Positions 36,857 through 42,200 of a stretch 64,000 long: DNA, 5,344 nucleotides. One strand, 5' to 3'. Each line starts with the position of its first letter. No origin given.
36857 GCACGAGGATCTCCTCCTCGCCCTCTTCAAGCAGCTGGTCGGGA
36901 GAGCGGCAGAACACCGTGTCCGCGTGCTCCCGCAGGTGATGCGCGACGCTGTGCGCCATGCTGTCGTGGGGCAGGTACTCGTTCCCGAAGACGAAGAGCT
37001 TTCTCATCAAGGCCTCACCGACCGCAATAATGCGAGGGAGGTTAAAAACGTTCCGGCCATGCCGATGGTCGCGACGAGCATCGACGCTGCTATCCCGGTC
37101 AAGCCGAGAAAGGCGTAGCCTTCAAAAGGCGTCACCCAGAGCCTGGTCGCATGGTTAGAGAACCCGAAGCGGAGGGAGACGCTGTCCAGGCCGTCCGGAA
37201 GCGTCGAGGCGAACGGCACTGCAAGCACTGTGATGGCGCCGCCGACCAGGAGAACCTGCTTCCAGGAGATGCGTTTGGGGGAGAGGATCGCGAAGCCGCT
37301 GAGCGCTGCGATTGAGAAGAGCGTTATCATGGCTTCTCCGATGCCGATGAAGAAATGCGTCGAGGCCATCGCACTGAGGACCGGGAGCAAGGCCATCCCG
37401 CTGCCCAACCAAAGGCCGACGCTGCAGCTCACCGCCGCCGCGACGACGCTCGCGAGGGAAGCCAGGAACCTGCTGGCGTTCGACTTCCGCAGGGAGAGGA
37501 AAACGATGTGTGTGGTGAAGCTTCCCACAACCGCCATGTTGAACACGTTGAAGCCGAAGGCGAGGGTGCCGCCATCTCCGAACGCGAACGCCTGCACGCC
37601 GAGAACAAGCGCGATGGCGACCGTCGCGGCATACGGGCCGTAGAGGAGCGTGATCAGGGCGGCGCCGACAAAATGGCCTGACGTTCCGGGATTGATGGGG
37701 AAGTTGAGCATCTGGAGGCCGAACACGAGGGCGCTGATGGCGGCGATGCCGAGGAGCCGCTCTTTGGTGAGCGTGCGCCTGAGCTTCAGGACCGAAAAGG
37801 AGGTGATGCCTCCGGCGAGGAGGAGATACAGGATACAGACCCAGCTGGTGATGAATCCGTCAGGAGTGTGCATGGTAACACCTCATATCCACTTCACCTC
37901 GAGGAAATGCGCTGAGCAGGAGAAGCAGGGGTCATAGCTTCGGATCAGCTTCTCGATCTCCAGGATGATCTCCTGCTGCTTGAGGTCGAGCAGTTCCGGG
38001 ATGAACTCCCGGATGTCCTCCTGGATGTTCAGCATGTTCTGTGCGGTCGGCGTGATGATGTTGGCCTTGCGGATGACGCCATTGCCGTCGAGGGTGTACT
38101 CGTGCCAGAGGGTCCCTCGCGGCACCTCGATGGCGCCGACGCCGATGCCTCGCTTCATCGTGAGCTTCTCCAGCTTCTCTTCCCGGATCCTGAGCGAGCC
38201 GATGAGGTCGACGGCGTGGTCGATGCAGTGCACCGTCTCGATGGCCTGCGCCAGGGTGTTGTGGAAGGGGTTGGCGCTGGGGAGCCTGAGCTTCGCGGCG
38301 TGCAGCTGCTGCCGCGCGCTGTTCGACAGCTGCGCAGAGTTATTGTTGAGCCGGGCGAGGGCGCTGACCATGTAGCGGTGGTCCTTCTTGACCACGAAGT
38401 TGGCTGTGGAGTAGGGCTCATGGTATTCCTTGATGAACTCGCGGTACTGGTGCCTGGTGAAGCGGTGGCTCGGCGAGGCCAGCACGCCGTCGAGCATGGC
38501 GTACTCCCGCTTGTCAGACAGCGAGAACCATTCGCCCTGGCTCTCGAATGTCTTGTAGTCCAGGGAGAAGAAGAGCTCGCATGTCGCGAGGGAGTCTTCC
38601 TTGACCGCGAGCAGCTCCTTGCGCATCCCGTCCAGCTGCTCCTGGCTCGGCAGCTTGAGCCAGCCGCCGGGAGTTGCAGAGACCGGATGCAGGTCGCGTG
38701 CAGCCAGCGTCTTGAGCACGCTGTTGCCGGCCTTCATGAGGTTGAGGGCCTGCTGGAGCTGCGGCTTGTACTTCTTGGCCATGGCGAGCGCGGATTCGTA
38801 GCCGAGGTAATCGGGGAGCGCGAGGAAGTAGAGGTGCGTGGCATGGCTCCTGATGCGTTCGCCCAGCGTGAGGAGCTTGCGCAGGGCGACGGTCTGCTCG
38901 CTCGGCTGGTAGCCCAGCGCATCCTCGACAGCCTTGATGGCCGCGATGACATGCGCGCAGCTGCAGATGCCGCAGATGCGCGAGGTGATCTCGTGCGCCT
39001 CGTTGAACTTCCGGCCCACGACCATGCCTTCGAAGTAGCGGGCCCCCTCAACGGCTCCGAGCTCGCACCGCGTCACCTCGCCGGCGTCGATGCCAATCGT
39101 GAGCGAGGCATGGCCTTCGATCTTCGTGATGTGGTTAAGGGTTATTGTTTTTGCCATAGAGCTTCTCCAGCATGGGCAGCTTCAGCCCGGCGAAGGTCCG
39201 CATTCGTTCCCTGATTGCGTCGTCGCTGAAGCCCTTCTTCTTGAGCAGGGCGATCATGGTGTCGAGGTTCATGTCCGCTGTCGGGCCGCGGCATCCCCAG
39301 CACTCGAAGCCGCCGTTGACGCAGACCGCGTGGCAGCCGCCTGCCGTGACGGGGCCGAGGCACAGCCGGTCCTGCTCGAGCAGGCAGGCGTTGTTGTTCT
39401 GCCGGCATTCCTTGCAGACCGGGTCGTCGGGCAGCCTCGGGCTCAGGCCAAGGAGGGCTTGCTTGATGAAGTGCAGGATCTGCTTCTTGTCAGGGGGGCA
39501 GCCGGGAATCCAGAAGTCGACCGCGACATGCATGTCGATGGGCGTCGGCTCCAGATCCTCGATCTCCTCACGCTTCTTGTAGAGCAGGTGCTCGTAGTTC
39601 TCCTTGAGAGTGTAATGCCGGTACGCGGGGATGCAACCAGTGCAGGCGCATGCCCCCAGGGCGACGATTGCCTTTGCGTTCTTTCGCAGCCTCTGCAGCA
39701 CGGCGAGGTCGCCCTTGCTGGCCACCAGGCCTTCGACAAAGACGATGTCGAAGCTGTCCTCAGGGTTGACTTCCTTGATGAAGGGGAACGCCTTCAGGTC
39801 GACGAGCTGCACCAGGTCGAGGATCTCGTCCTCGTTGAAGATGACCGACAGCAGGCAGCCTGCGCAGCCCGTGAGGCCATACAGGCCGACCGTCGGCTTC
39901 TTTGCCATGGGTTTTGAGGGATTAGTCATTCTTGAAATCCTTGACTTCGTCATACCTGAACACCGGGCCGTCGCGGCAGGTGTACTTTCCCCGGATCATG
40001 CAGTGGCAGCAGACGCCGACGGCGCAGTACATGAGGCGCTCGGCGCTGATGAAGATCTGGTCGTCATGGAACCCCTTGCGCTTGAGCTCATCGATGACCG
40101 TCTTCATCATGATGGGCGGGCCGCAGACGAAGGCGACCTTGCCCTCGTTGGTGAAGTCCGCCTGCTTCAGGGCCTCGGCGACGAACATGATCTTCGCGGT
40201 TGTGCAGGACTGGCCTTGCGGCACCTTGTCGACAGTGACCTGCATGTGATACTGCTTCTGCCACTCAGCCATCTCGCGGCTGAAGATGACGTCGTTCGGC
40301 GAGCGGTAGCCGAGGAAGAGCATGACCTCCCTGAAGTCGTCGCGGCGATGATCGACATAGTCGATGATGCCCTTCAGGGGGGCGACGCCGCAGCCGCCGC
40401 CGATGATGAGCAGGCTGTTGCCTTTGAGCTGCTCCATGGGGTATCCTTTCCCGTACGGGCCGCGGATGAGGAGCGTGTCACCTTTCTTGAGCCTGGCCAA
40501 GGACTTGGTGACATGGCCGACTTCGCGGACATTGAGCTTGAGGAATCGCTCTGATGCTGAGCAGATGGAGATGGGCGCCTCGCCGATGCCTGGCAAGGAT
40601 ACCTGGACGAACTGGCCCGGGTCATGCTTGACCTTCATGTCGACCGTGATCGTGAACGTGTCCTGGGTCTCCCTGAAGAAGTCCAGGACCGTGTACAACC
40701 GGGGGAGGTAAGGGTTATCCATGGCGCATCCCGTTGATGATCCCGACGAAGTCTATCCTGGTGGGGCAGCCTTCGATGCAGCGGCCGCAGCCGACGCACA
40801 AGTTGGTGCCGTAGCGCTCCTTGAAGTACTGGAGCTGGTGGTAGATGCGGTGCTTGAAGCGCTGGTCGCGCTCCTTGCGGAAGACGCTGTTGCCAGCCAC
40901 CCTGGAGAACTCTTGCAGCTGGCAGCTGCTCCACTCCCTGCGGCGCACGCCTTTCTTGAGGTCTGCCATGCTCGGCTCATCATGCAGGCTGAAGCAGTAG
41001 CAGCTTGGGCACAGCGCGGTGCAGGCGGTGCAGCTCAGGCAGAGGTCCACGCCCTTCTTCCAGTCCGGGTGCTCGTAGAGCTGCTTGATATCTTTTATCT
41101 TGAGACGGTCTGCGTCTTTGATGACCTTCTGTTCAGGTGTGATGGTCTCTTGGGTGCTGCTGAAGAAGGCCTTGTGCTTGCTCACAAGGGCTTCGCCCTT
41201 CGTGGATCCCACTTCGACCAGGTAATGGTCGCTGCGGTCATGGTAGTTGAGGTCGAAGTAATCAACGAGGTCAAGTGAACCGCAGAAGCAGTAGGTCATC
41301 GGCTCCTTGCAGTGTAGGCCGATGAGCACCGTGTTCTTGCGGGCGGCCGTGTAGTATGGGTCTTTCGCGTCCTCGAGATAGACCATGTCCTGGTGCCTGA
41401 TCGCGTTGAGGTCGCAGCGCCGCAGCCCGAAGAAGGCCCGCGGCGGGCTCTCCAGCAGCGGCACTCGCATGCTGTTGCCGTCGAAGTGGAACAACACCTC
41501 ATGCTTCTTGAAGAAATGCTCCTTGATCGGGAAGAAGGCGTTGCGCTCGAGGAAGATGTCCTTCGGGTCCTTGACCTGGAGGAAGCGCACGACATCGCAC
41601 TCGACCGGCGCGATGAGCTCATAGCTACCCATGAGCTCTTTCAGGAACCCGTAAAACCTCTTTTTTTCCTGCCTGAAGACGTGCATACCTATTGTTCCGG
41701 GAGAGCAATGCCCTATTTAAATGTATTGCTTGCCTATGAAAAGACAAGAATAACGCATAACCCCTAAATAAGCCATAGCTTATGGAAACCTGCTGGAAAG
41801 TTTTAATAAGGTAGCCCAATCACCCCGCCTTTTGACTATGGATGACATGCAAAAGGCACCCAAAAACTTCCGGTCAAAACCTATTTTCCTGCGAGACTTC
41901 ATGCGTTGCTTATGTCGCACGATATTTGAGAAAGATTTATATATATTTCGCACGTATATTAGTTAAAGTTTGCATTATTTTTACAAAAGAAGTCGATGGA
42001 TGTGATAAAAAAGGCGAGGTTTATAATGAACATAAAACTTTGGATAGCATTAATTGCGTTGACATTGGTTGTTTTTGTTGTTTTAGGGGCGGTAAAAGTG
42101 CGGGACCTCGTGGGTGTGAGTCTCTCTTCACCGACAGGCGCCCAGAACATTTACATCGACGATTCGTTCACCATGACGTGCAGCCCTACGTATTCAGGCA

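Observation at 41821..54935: A 13-kb low-GC island of secreted proteins is bounded by a 95-bp inverted repeat that forms the upstream leader of the inward-facing gene at each end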

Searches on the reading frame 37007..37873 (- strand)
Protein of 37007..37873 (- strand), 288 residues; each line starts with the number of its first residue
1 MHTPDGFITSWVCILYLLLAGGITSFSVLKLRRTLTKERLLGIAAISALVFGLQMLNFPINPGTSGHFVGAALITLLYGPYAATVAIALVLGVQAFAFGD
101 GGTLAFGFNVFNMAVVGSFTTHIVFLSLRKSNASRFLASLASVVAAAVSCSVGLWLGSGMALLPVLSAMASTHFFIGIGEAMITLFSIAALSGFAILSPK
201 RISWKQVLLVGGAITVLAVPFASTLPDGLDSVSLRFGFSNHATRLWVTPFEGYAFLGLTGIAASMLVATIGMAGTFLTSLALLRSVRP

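Call 21: search_protein_families(library=ncbifam, proteins=[window:37007-37873:-], max_evalue=0.00001)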
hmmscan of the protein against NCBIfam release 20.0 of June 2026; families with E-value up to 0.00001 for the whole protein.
window:37007-37873:- (288 aa): 7 families
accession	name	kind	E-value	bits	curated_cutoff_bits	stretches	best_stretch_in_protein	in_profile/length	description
NF004902.0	PRK06265.1-1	equivalog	9.6e-41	139.8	219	1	1-192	1-196/213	cobalt transporter CbiM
NF008873.0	PRK11909.1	equivalog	1.1e-31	110.5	225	1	1-157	1-155/230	cobalt transporter CbiM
NF005598.0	PRK07331.1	equivalog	9.3e-31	107.4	401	1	1-166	1-167/323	cobalt transporter CbiM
NF006184.0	PRK08319.1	equivalog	3.4e-16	59.5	180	1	1-154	1-160/224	energy-coupling factor ABC transporter permease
TIGR00123.1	cbiM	equivalog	2.6e-13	50.3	184.15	1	1-159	1-165/214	cobalt ECF transporter S component CbiM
NF004906.0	PRK06265.2-1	equivalog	8.4e-09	35.6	205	1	1-172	1-170/212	cobalt transporter CbiM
NF004905.0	PRK06265.1-5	equivalog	9.9e-09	35.6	173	1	1-189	1-187/205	cobalt transporter CbiM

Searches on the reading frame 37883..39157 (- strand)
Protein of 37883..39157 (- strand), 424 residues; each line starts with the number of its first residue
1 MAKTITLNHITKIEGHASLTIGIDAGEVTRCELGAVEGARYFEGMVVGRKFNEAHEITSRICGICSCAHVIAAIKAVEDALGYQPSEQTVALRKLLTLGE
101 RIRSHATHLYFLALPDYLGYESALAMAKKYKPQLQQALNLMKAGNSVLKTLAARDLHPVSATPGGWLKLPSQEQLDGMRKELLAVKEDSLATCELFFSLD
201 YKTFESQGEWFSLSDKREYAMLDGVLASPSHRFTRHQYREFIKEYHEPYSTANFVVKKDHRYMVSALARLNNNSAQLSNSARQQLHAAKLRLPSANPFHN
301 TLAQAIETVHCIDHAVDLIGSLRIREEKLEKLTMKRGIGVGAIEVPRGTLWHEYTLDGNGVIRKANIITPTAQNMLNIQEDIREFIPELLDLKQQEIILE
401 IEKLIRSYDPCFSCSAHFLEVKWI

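Call 21: search_protein_families(library=ncbifam, proteins=[window:37883-39157:-], max_evalue=0.00001)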
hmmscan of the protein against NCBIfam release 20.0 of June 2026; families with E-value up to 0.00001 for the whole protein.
window:37883-39157:- (424 aa): 9 families
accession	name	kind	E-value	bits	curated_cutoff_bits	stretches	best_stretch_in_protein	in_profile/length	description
NF040832.1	sulfhyd_HydA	equivalog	3.1e-85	286.9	880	1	4-419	4-424/426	NADPH-dependent hydrogenase/sulfhydrogenase 1 subunit alpha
NF040828.1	sulfhyd_ShyA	equivalog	1.2e-75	255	700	1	5-420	3-414/415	NAD(P)-dependent hydrogenase/sulfhydrogenase 2 subunit alpha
NF041785.2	VhuA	equivalog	1.8e-44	152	800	1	4-383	3-410/418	F420-non-reducing hydrogenase Vhu subunit A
TIGR03295.1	frhA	equivalog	9.8e-38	130.2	392.5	2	1-169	1-165/412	coenzyme F420 hydrogenase subunit alpha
NF033181.1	NiFeSe_hydrog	equivalog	6e-36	124.4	600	2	3-158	2-149/507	nickel-dependent hydrogenase large subunit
NF045518.1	H2_NiFeSe_large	exception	1.9e-30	106.1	780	2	4-161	3-162/485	NiFeSe hydrogenase large subunit HysA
NF007778.0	PRK10467.1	equivalog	7.4e-23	80.6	969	1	1-128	1-127/567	hydrogenase 2 large subunit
NF007550.0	PRK10170.1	equivalog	9.5e-20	70.5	1101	1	5-139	19-153/597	Ni/Fe-hydrogenase large subunit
NF041786.2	VhuU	equivalog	1.2e-06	28.2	70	1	401-419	11-29/45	F420-non-reducing hydrogenase selenoprotein subunit VhuU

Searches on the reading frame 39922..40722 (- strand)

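Call 12: search_protein_families(library=pfam, proteins=[window:39922-40722:-], max_evalue=0.01)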
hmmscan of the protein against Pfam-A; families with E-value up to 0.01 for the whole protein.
window:39922-40722:- (266 aa): 3 families
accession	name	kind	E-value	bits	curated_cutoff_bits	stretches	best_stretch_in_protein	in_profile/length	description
PF00175.26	NAD_binding_1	-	3.6e-17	63.4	22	1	107-209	2-107/109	Oxidoreductase NAD-binding domain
PF10418.14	DHODB_Fe-S_bind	-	7e-10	38.9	23.9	1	228-260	1-40/41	Iron-sulfur cluster binding domain of dihydroorotate dehydrogenase B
PF00970.30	FAD_binding_6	-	0.006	17.3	21.1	0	30-92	27-96/99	Oxidoreductase FAD-binding domain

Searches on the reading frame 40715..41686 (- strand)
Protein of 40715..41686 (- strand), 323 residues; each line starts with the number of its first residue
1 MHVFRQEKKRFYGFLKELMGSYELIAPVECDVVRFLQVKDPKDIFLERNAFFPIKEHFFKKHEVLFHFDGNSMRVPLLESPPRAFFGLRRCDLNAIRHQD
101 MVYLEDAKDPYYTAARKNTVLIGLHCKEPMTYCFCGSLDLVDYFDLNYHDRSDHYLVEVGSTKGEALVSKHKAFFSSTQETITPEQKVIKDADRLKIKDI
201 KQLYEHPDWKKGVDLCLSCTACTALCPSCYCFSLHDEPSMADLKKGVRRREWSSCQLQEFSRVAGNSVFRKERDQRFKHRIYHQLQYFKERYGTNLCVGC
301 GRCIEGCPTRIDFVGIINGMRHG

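Call 12: search_protein_families(library=pfam, proteins=[window:40715-41686:-], max_evalue=0.01)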
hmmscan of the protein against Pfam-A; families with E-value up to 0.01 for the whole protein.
window:40715-41686:- (323 aa): 12 families
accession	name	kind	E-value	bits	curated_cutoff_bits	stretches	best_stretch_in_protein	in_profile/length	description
PF17179.9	Fer4_22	-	2.8e-30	105.5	27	1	216-311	2-95/95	4Fe-4S dicluster domain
PF13183.11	Fer4_8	-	1e-07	32.8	27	2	214-311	3-68/68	4Fe-4S dicluster domain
PF12838.12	Fer4_7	-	3.4e-07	31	27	1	288-310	29-51/52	4Fe-4S dicluster domain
PF13237.11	Fer4_10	-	9e-07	29.2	25.5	1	294-309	6-21/53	4Fe-4S dicluster domain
PF13187.11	Fer4_9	-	3.3e-05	24.3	27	1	216-310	2-50/52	4Fe-4S dicluster domain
PF13746.11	Fer4_18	-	8.9e-05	23.1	27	1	275-313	39-77/114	4Fe-4S dicluster domain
PF00037.32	Fer4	-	0.0001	22.4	21.1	1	295-309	6-20/24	4Fe-4S binding domain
PF13534.11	Fer4_17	-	0.00025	21.9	22.2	0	216-312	2-61/61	4Fe-4S dicluster domain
PF12797.12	Fer4_2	-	0.00028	21.1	24.5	0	295-309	8-22/22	4Fe-4S binding domain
PF12837.12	Fer4_6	-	0.00074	19.8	25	1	295-309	7-21/24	4Fe-4S binding domain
PF14697.11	Fer4_21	-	0.00075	20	35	0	294-309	38-53/59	4Fe-4S dicluster domain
PF25160.1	LdpA_Fe-S-bd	-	0.0042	17.3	27.6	1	294-310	25-41/49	LdpA Fe-S cluster-binding domain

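Call 15: find_encoding_contigs(protein=window:40715-41686:-, flank=10000, max_places=6)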
Protein window:40715-41686:- (323 aa): no gene with exactly this product is on record in the collection.

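Call 22: find_related_loci(query=window:40715-41686:-, collection=genome_contigs, flank=10000)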
Query window:40715-41686:- (323 aa) in genome_contigs; peptide patterns used: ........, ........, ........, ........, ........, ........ (x = any residue, [..] = any of these).
43 stretches matched a pattern; 19 encode a relative of the query (tblastn E <= 1e-3); 19 distinct loci.
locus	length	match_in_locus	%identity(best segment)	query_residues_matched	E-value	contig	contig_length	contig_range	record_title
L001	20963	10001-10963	60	1-321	1e-137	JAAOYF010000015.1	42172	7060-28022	Candidatus Woesearchaeota archaeon isolate DPANNHV_H2.bin.75 k83_394282, whole genome shotgun sequence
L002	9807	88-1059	60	1-323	3e-137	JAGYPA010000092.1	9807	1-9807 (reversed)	MAG: Spirochaetales bacterium isolate M55B182 92, whole genome shotgun sequence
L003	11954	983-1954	60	1-323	2e-136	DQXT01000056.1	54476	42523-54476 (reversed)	MAG TPA_asm: Deltaproteobacteria bacterium isolate HyVt-14 Ga0136651_10000044, whole genome shotgun sequence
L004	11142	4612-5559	55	7-321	6e-125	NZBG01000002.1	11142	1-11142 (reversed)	MAG: Candidatus Woesearchaeota archaeon isolate ARS1419 34109, whole genome shotgun sequence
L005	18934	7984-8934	53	3-323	2e-113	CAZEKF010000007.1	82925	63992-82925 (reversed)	MAG TPA_asm: uncultured Methanosarcinales archaeon isolate SRP200020_co7_100 genome assembly, contig: NODE_107_length_82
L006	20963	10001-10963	52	3-321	2e-111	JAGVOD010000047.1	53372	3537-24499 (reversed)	MAG: archaeon isolate DeMMO3_27 c_000000023833, whole genome shotgun sequence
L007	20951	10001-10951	53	2-320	4e-111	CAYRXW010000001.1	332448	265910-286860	MAG TPA_asm: uncultured Methanosarcinales archaeon isolate SRP292972_co1_23 genome assembly, contig: NODE_40_length_3324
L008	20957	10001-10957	49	3-321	2e-110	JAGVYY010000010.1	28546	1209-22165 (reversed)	Candidatus Woesearchaeota archaeon isolate RIFCSPHIGHO2_02_FULL_32_10 rifcsphigho2_02_scaffold_4804, whole genome shotgu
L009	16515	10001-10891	54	24-323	1e-106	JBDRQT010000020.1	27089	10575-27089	MAG: archaeon isolate MEGAHIT-group-2.59 k141_1292721, whole genome shotgun sequence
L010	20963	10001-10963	50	3-321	3e-103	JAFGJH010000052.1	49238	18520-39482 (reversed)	MAG: Candidatus Woesearchaeota archaeon isolate Zod_Metabat.265 k87_13655544, whole genome shotgun sequence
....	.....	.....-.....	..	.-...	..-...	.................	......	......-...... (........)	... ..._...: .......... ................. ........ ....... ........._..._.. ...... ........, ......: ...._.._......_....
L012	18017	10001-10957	46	8-320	2e-97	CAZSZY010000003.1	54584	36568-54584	MAG TPA_asm: uncultured Methanosarcinales archaeon isolate SRP191223_co1_382 genome assembly, contig: NODE_356_length_54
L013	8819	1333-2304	47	7-323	3e-97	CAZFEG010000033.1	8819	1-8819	MAG TPA_asm: uncultured Methanosarcinales archaeon isolate binchicken_co181_387 genome assembly, contig: NODE_16434_leng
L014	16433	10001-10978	45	1-320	9e-88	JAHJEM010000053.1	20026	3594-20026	MAG: Nanoarchaeota archaeon isolate Modern_marine_glass_biofilm.mb.128 Modern_marine_gla.mb.128_k141_456296, whole genom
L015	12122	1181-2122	42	11-321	7e-78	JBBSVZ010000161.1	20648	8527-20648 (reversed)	MAG: Nanoarchaeota archaeon isolate H43-bin159_1 H43_bin159_1_000000000161, whole genome shotgun sequence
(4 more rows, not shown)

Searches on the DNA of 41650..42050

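Call 32: search_rna_families(source=window, start=41650, end=42050, threshold=evalue, max_evalue=1)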
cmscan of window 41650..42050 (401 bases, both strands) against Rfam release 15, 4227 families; matches with E-value up to 1: 0.
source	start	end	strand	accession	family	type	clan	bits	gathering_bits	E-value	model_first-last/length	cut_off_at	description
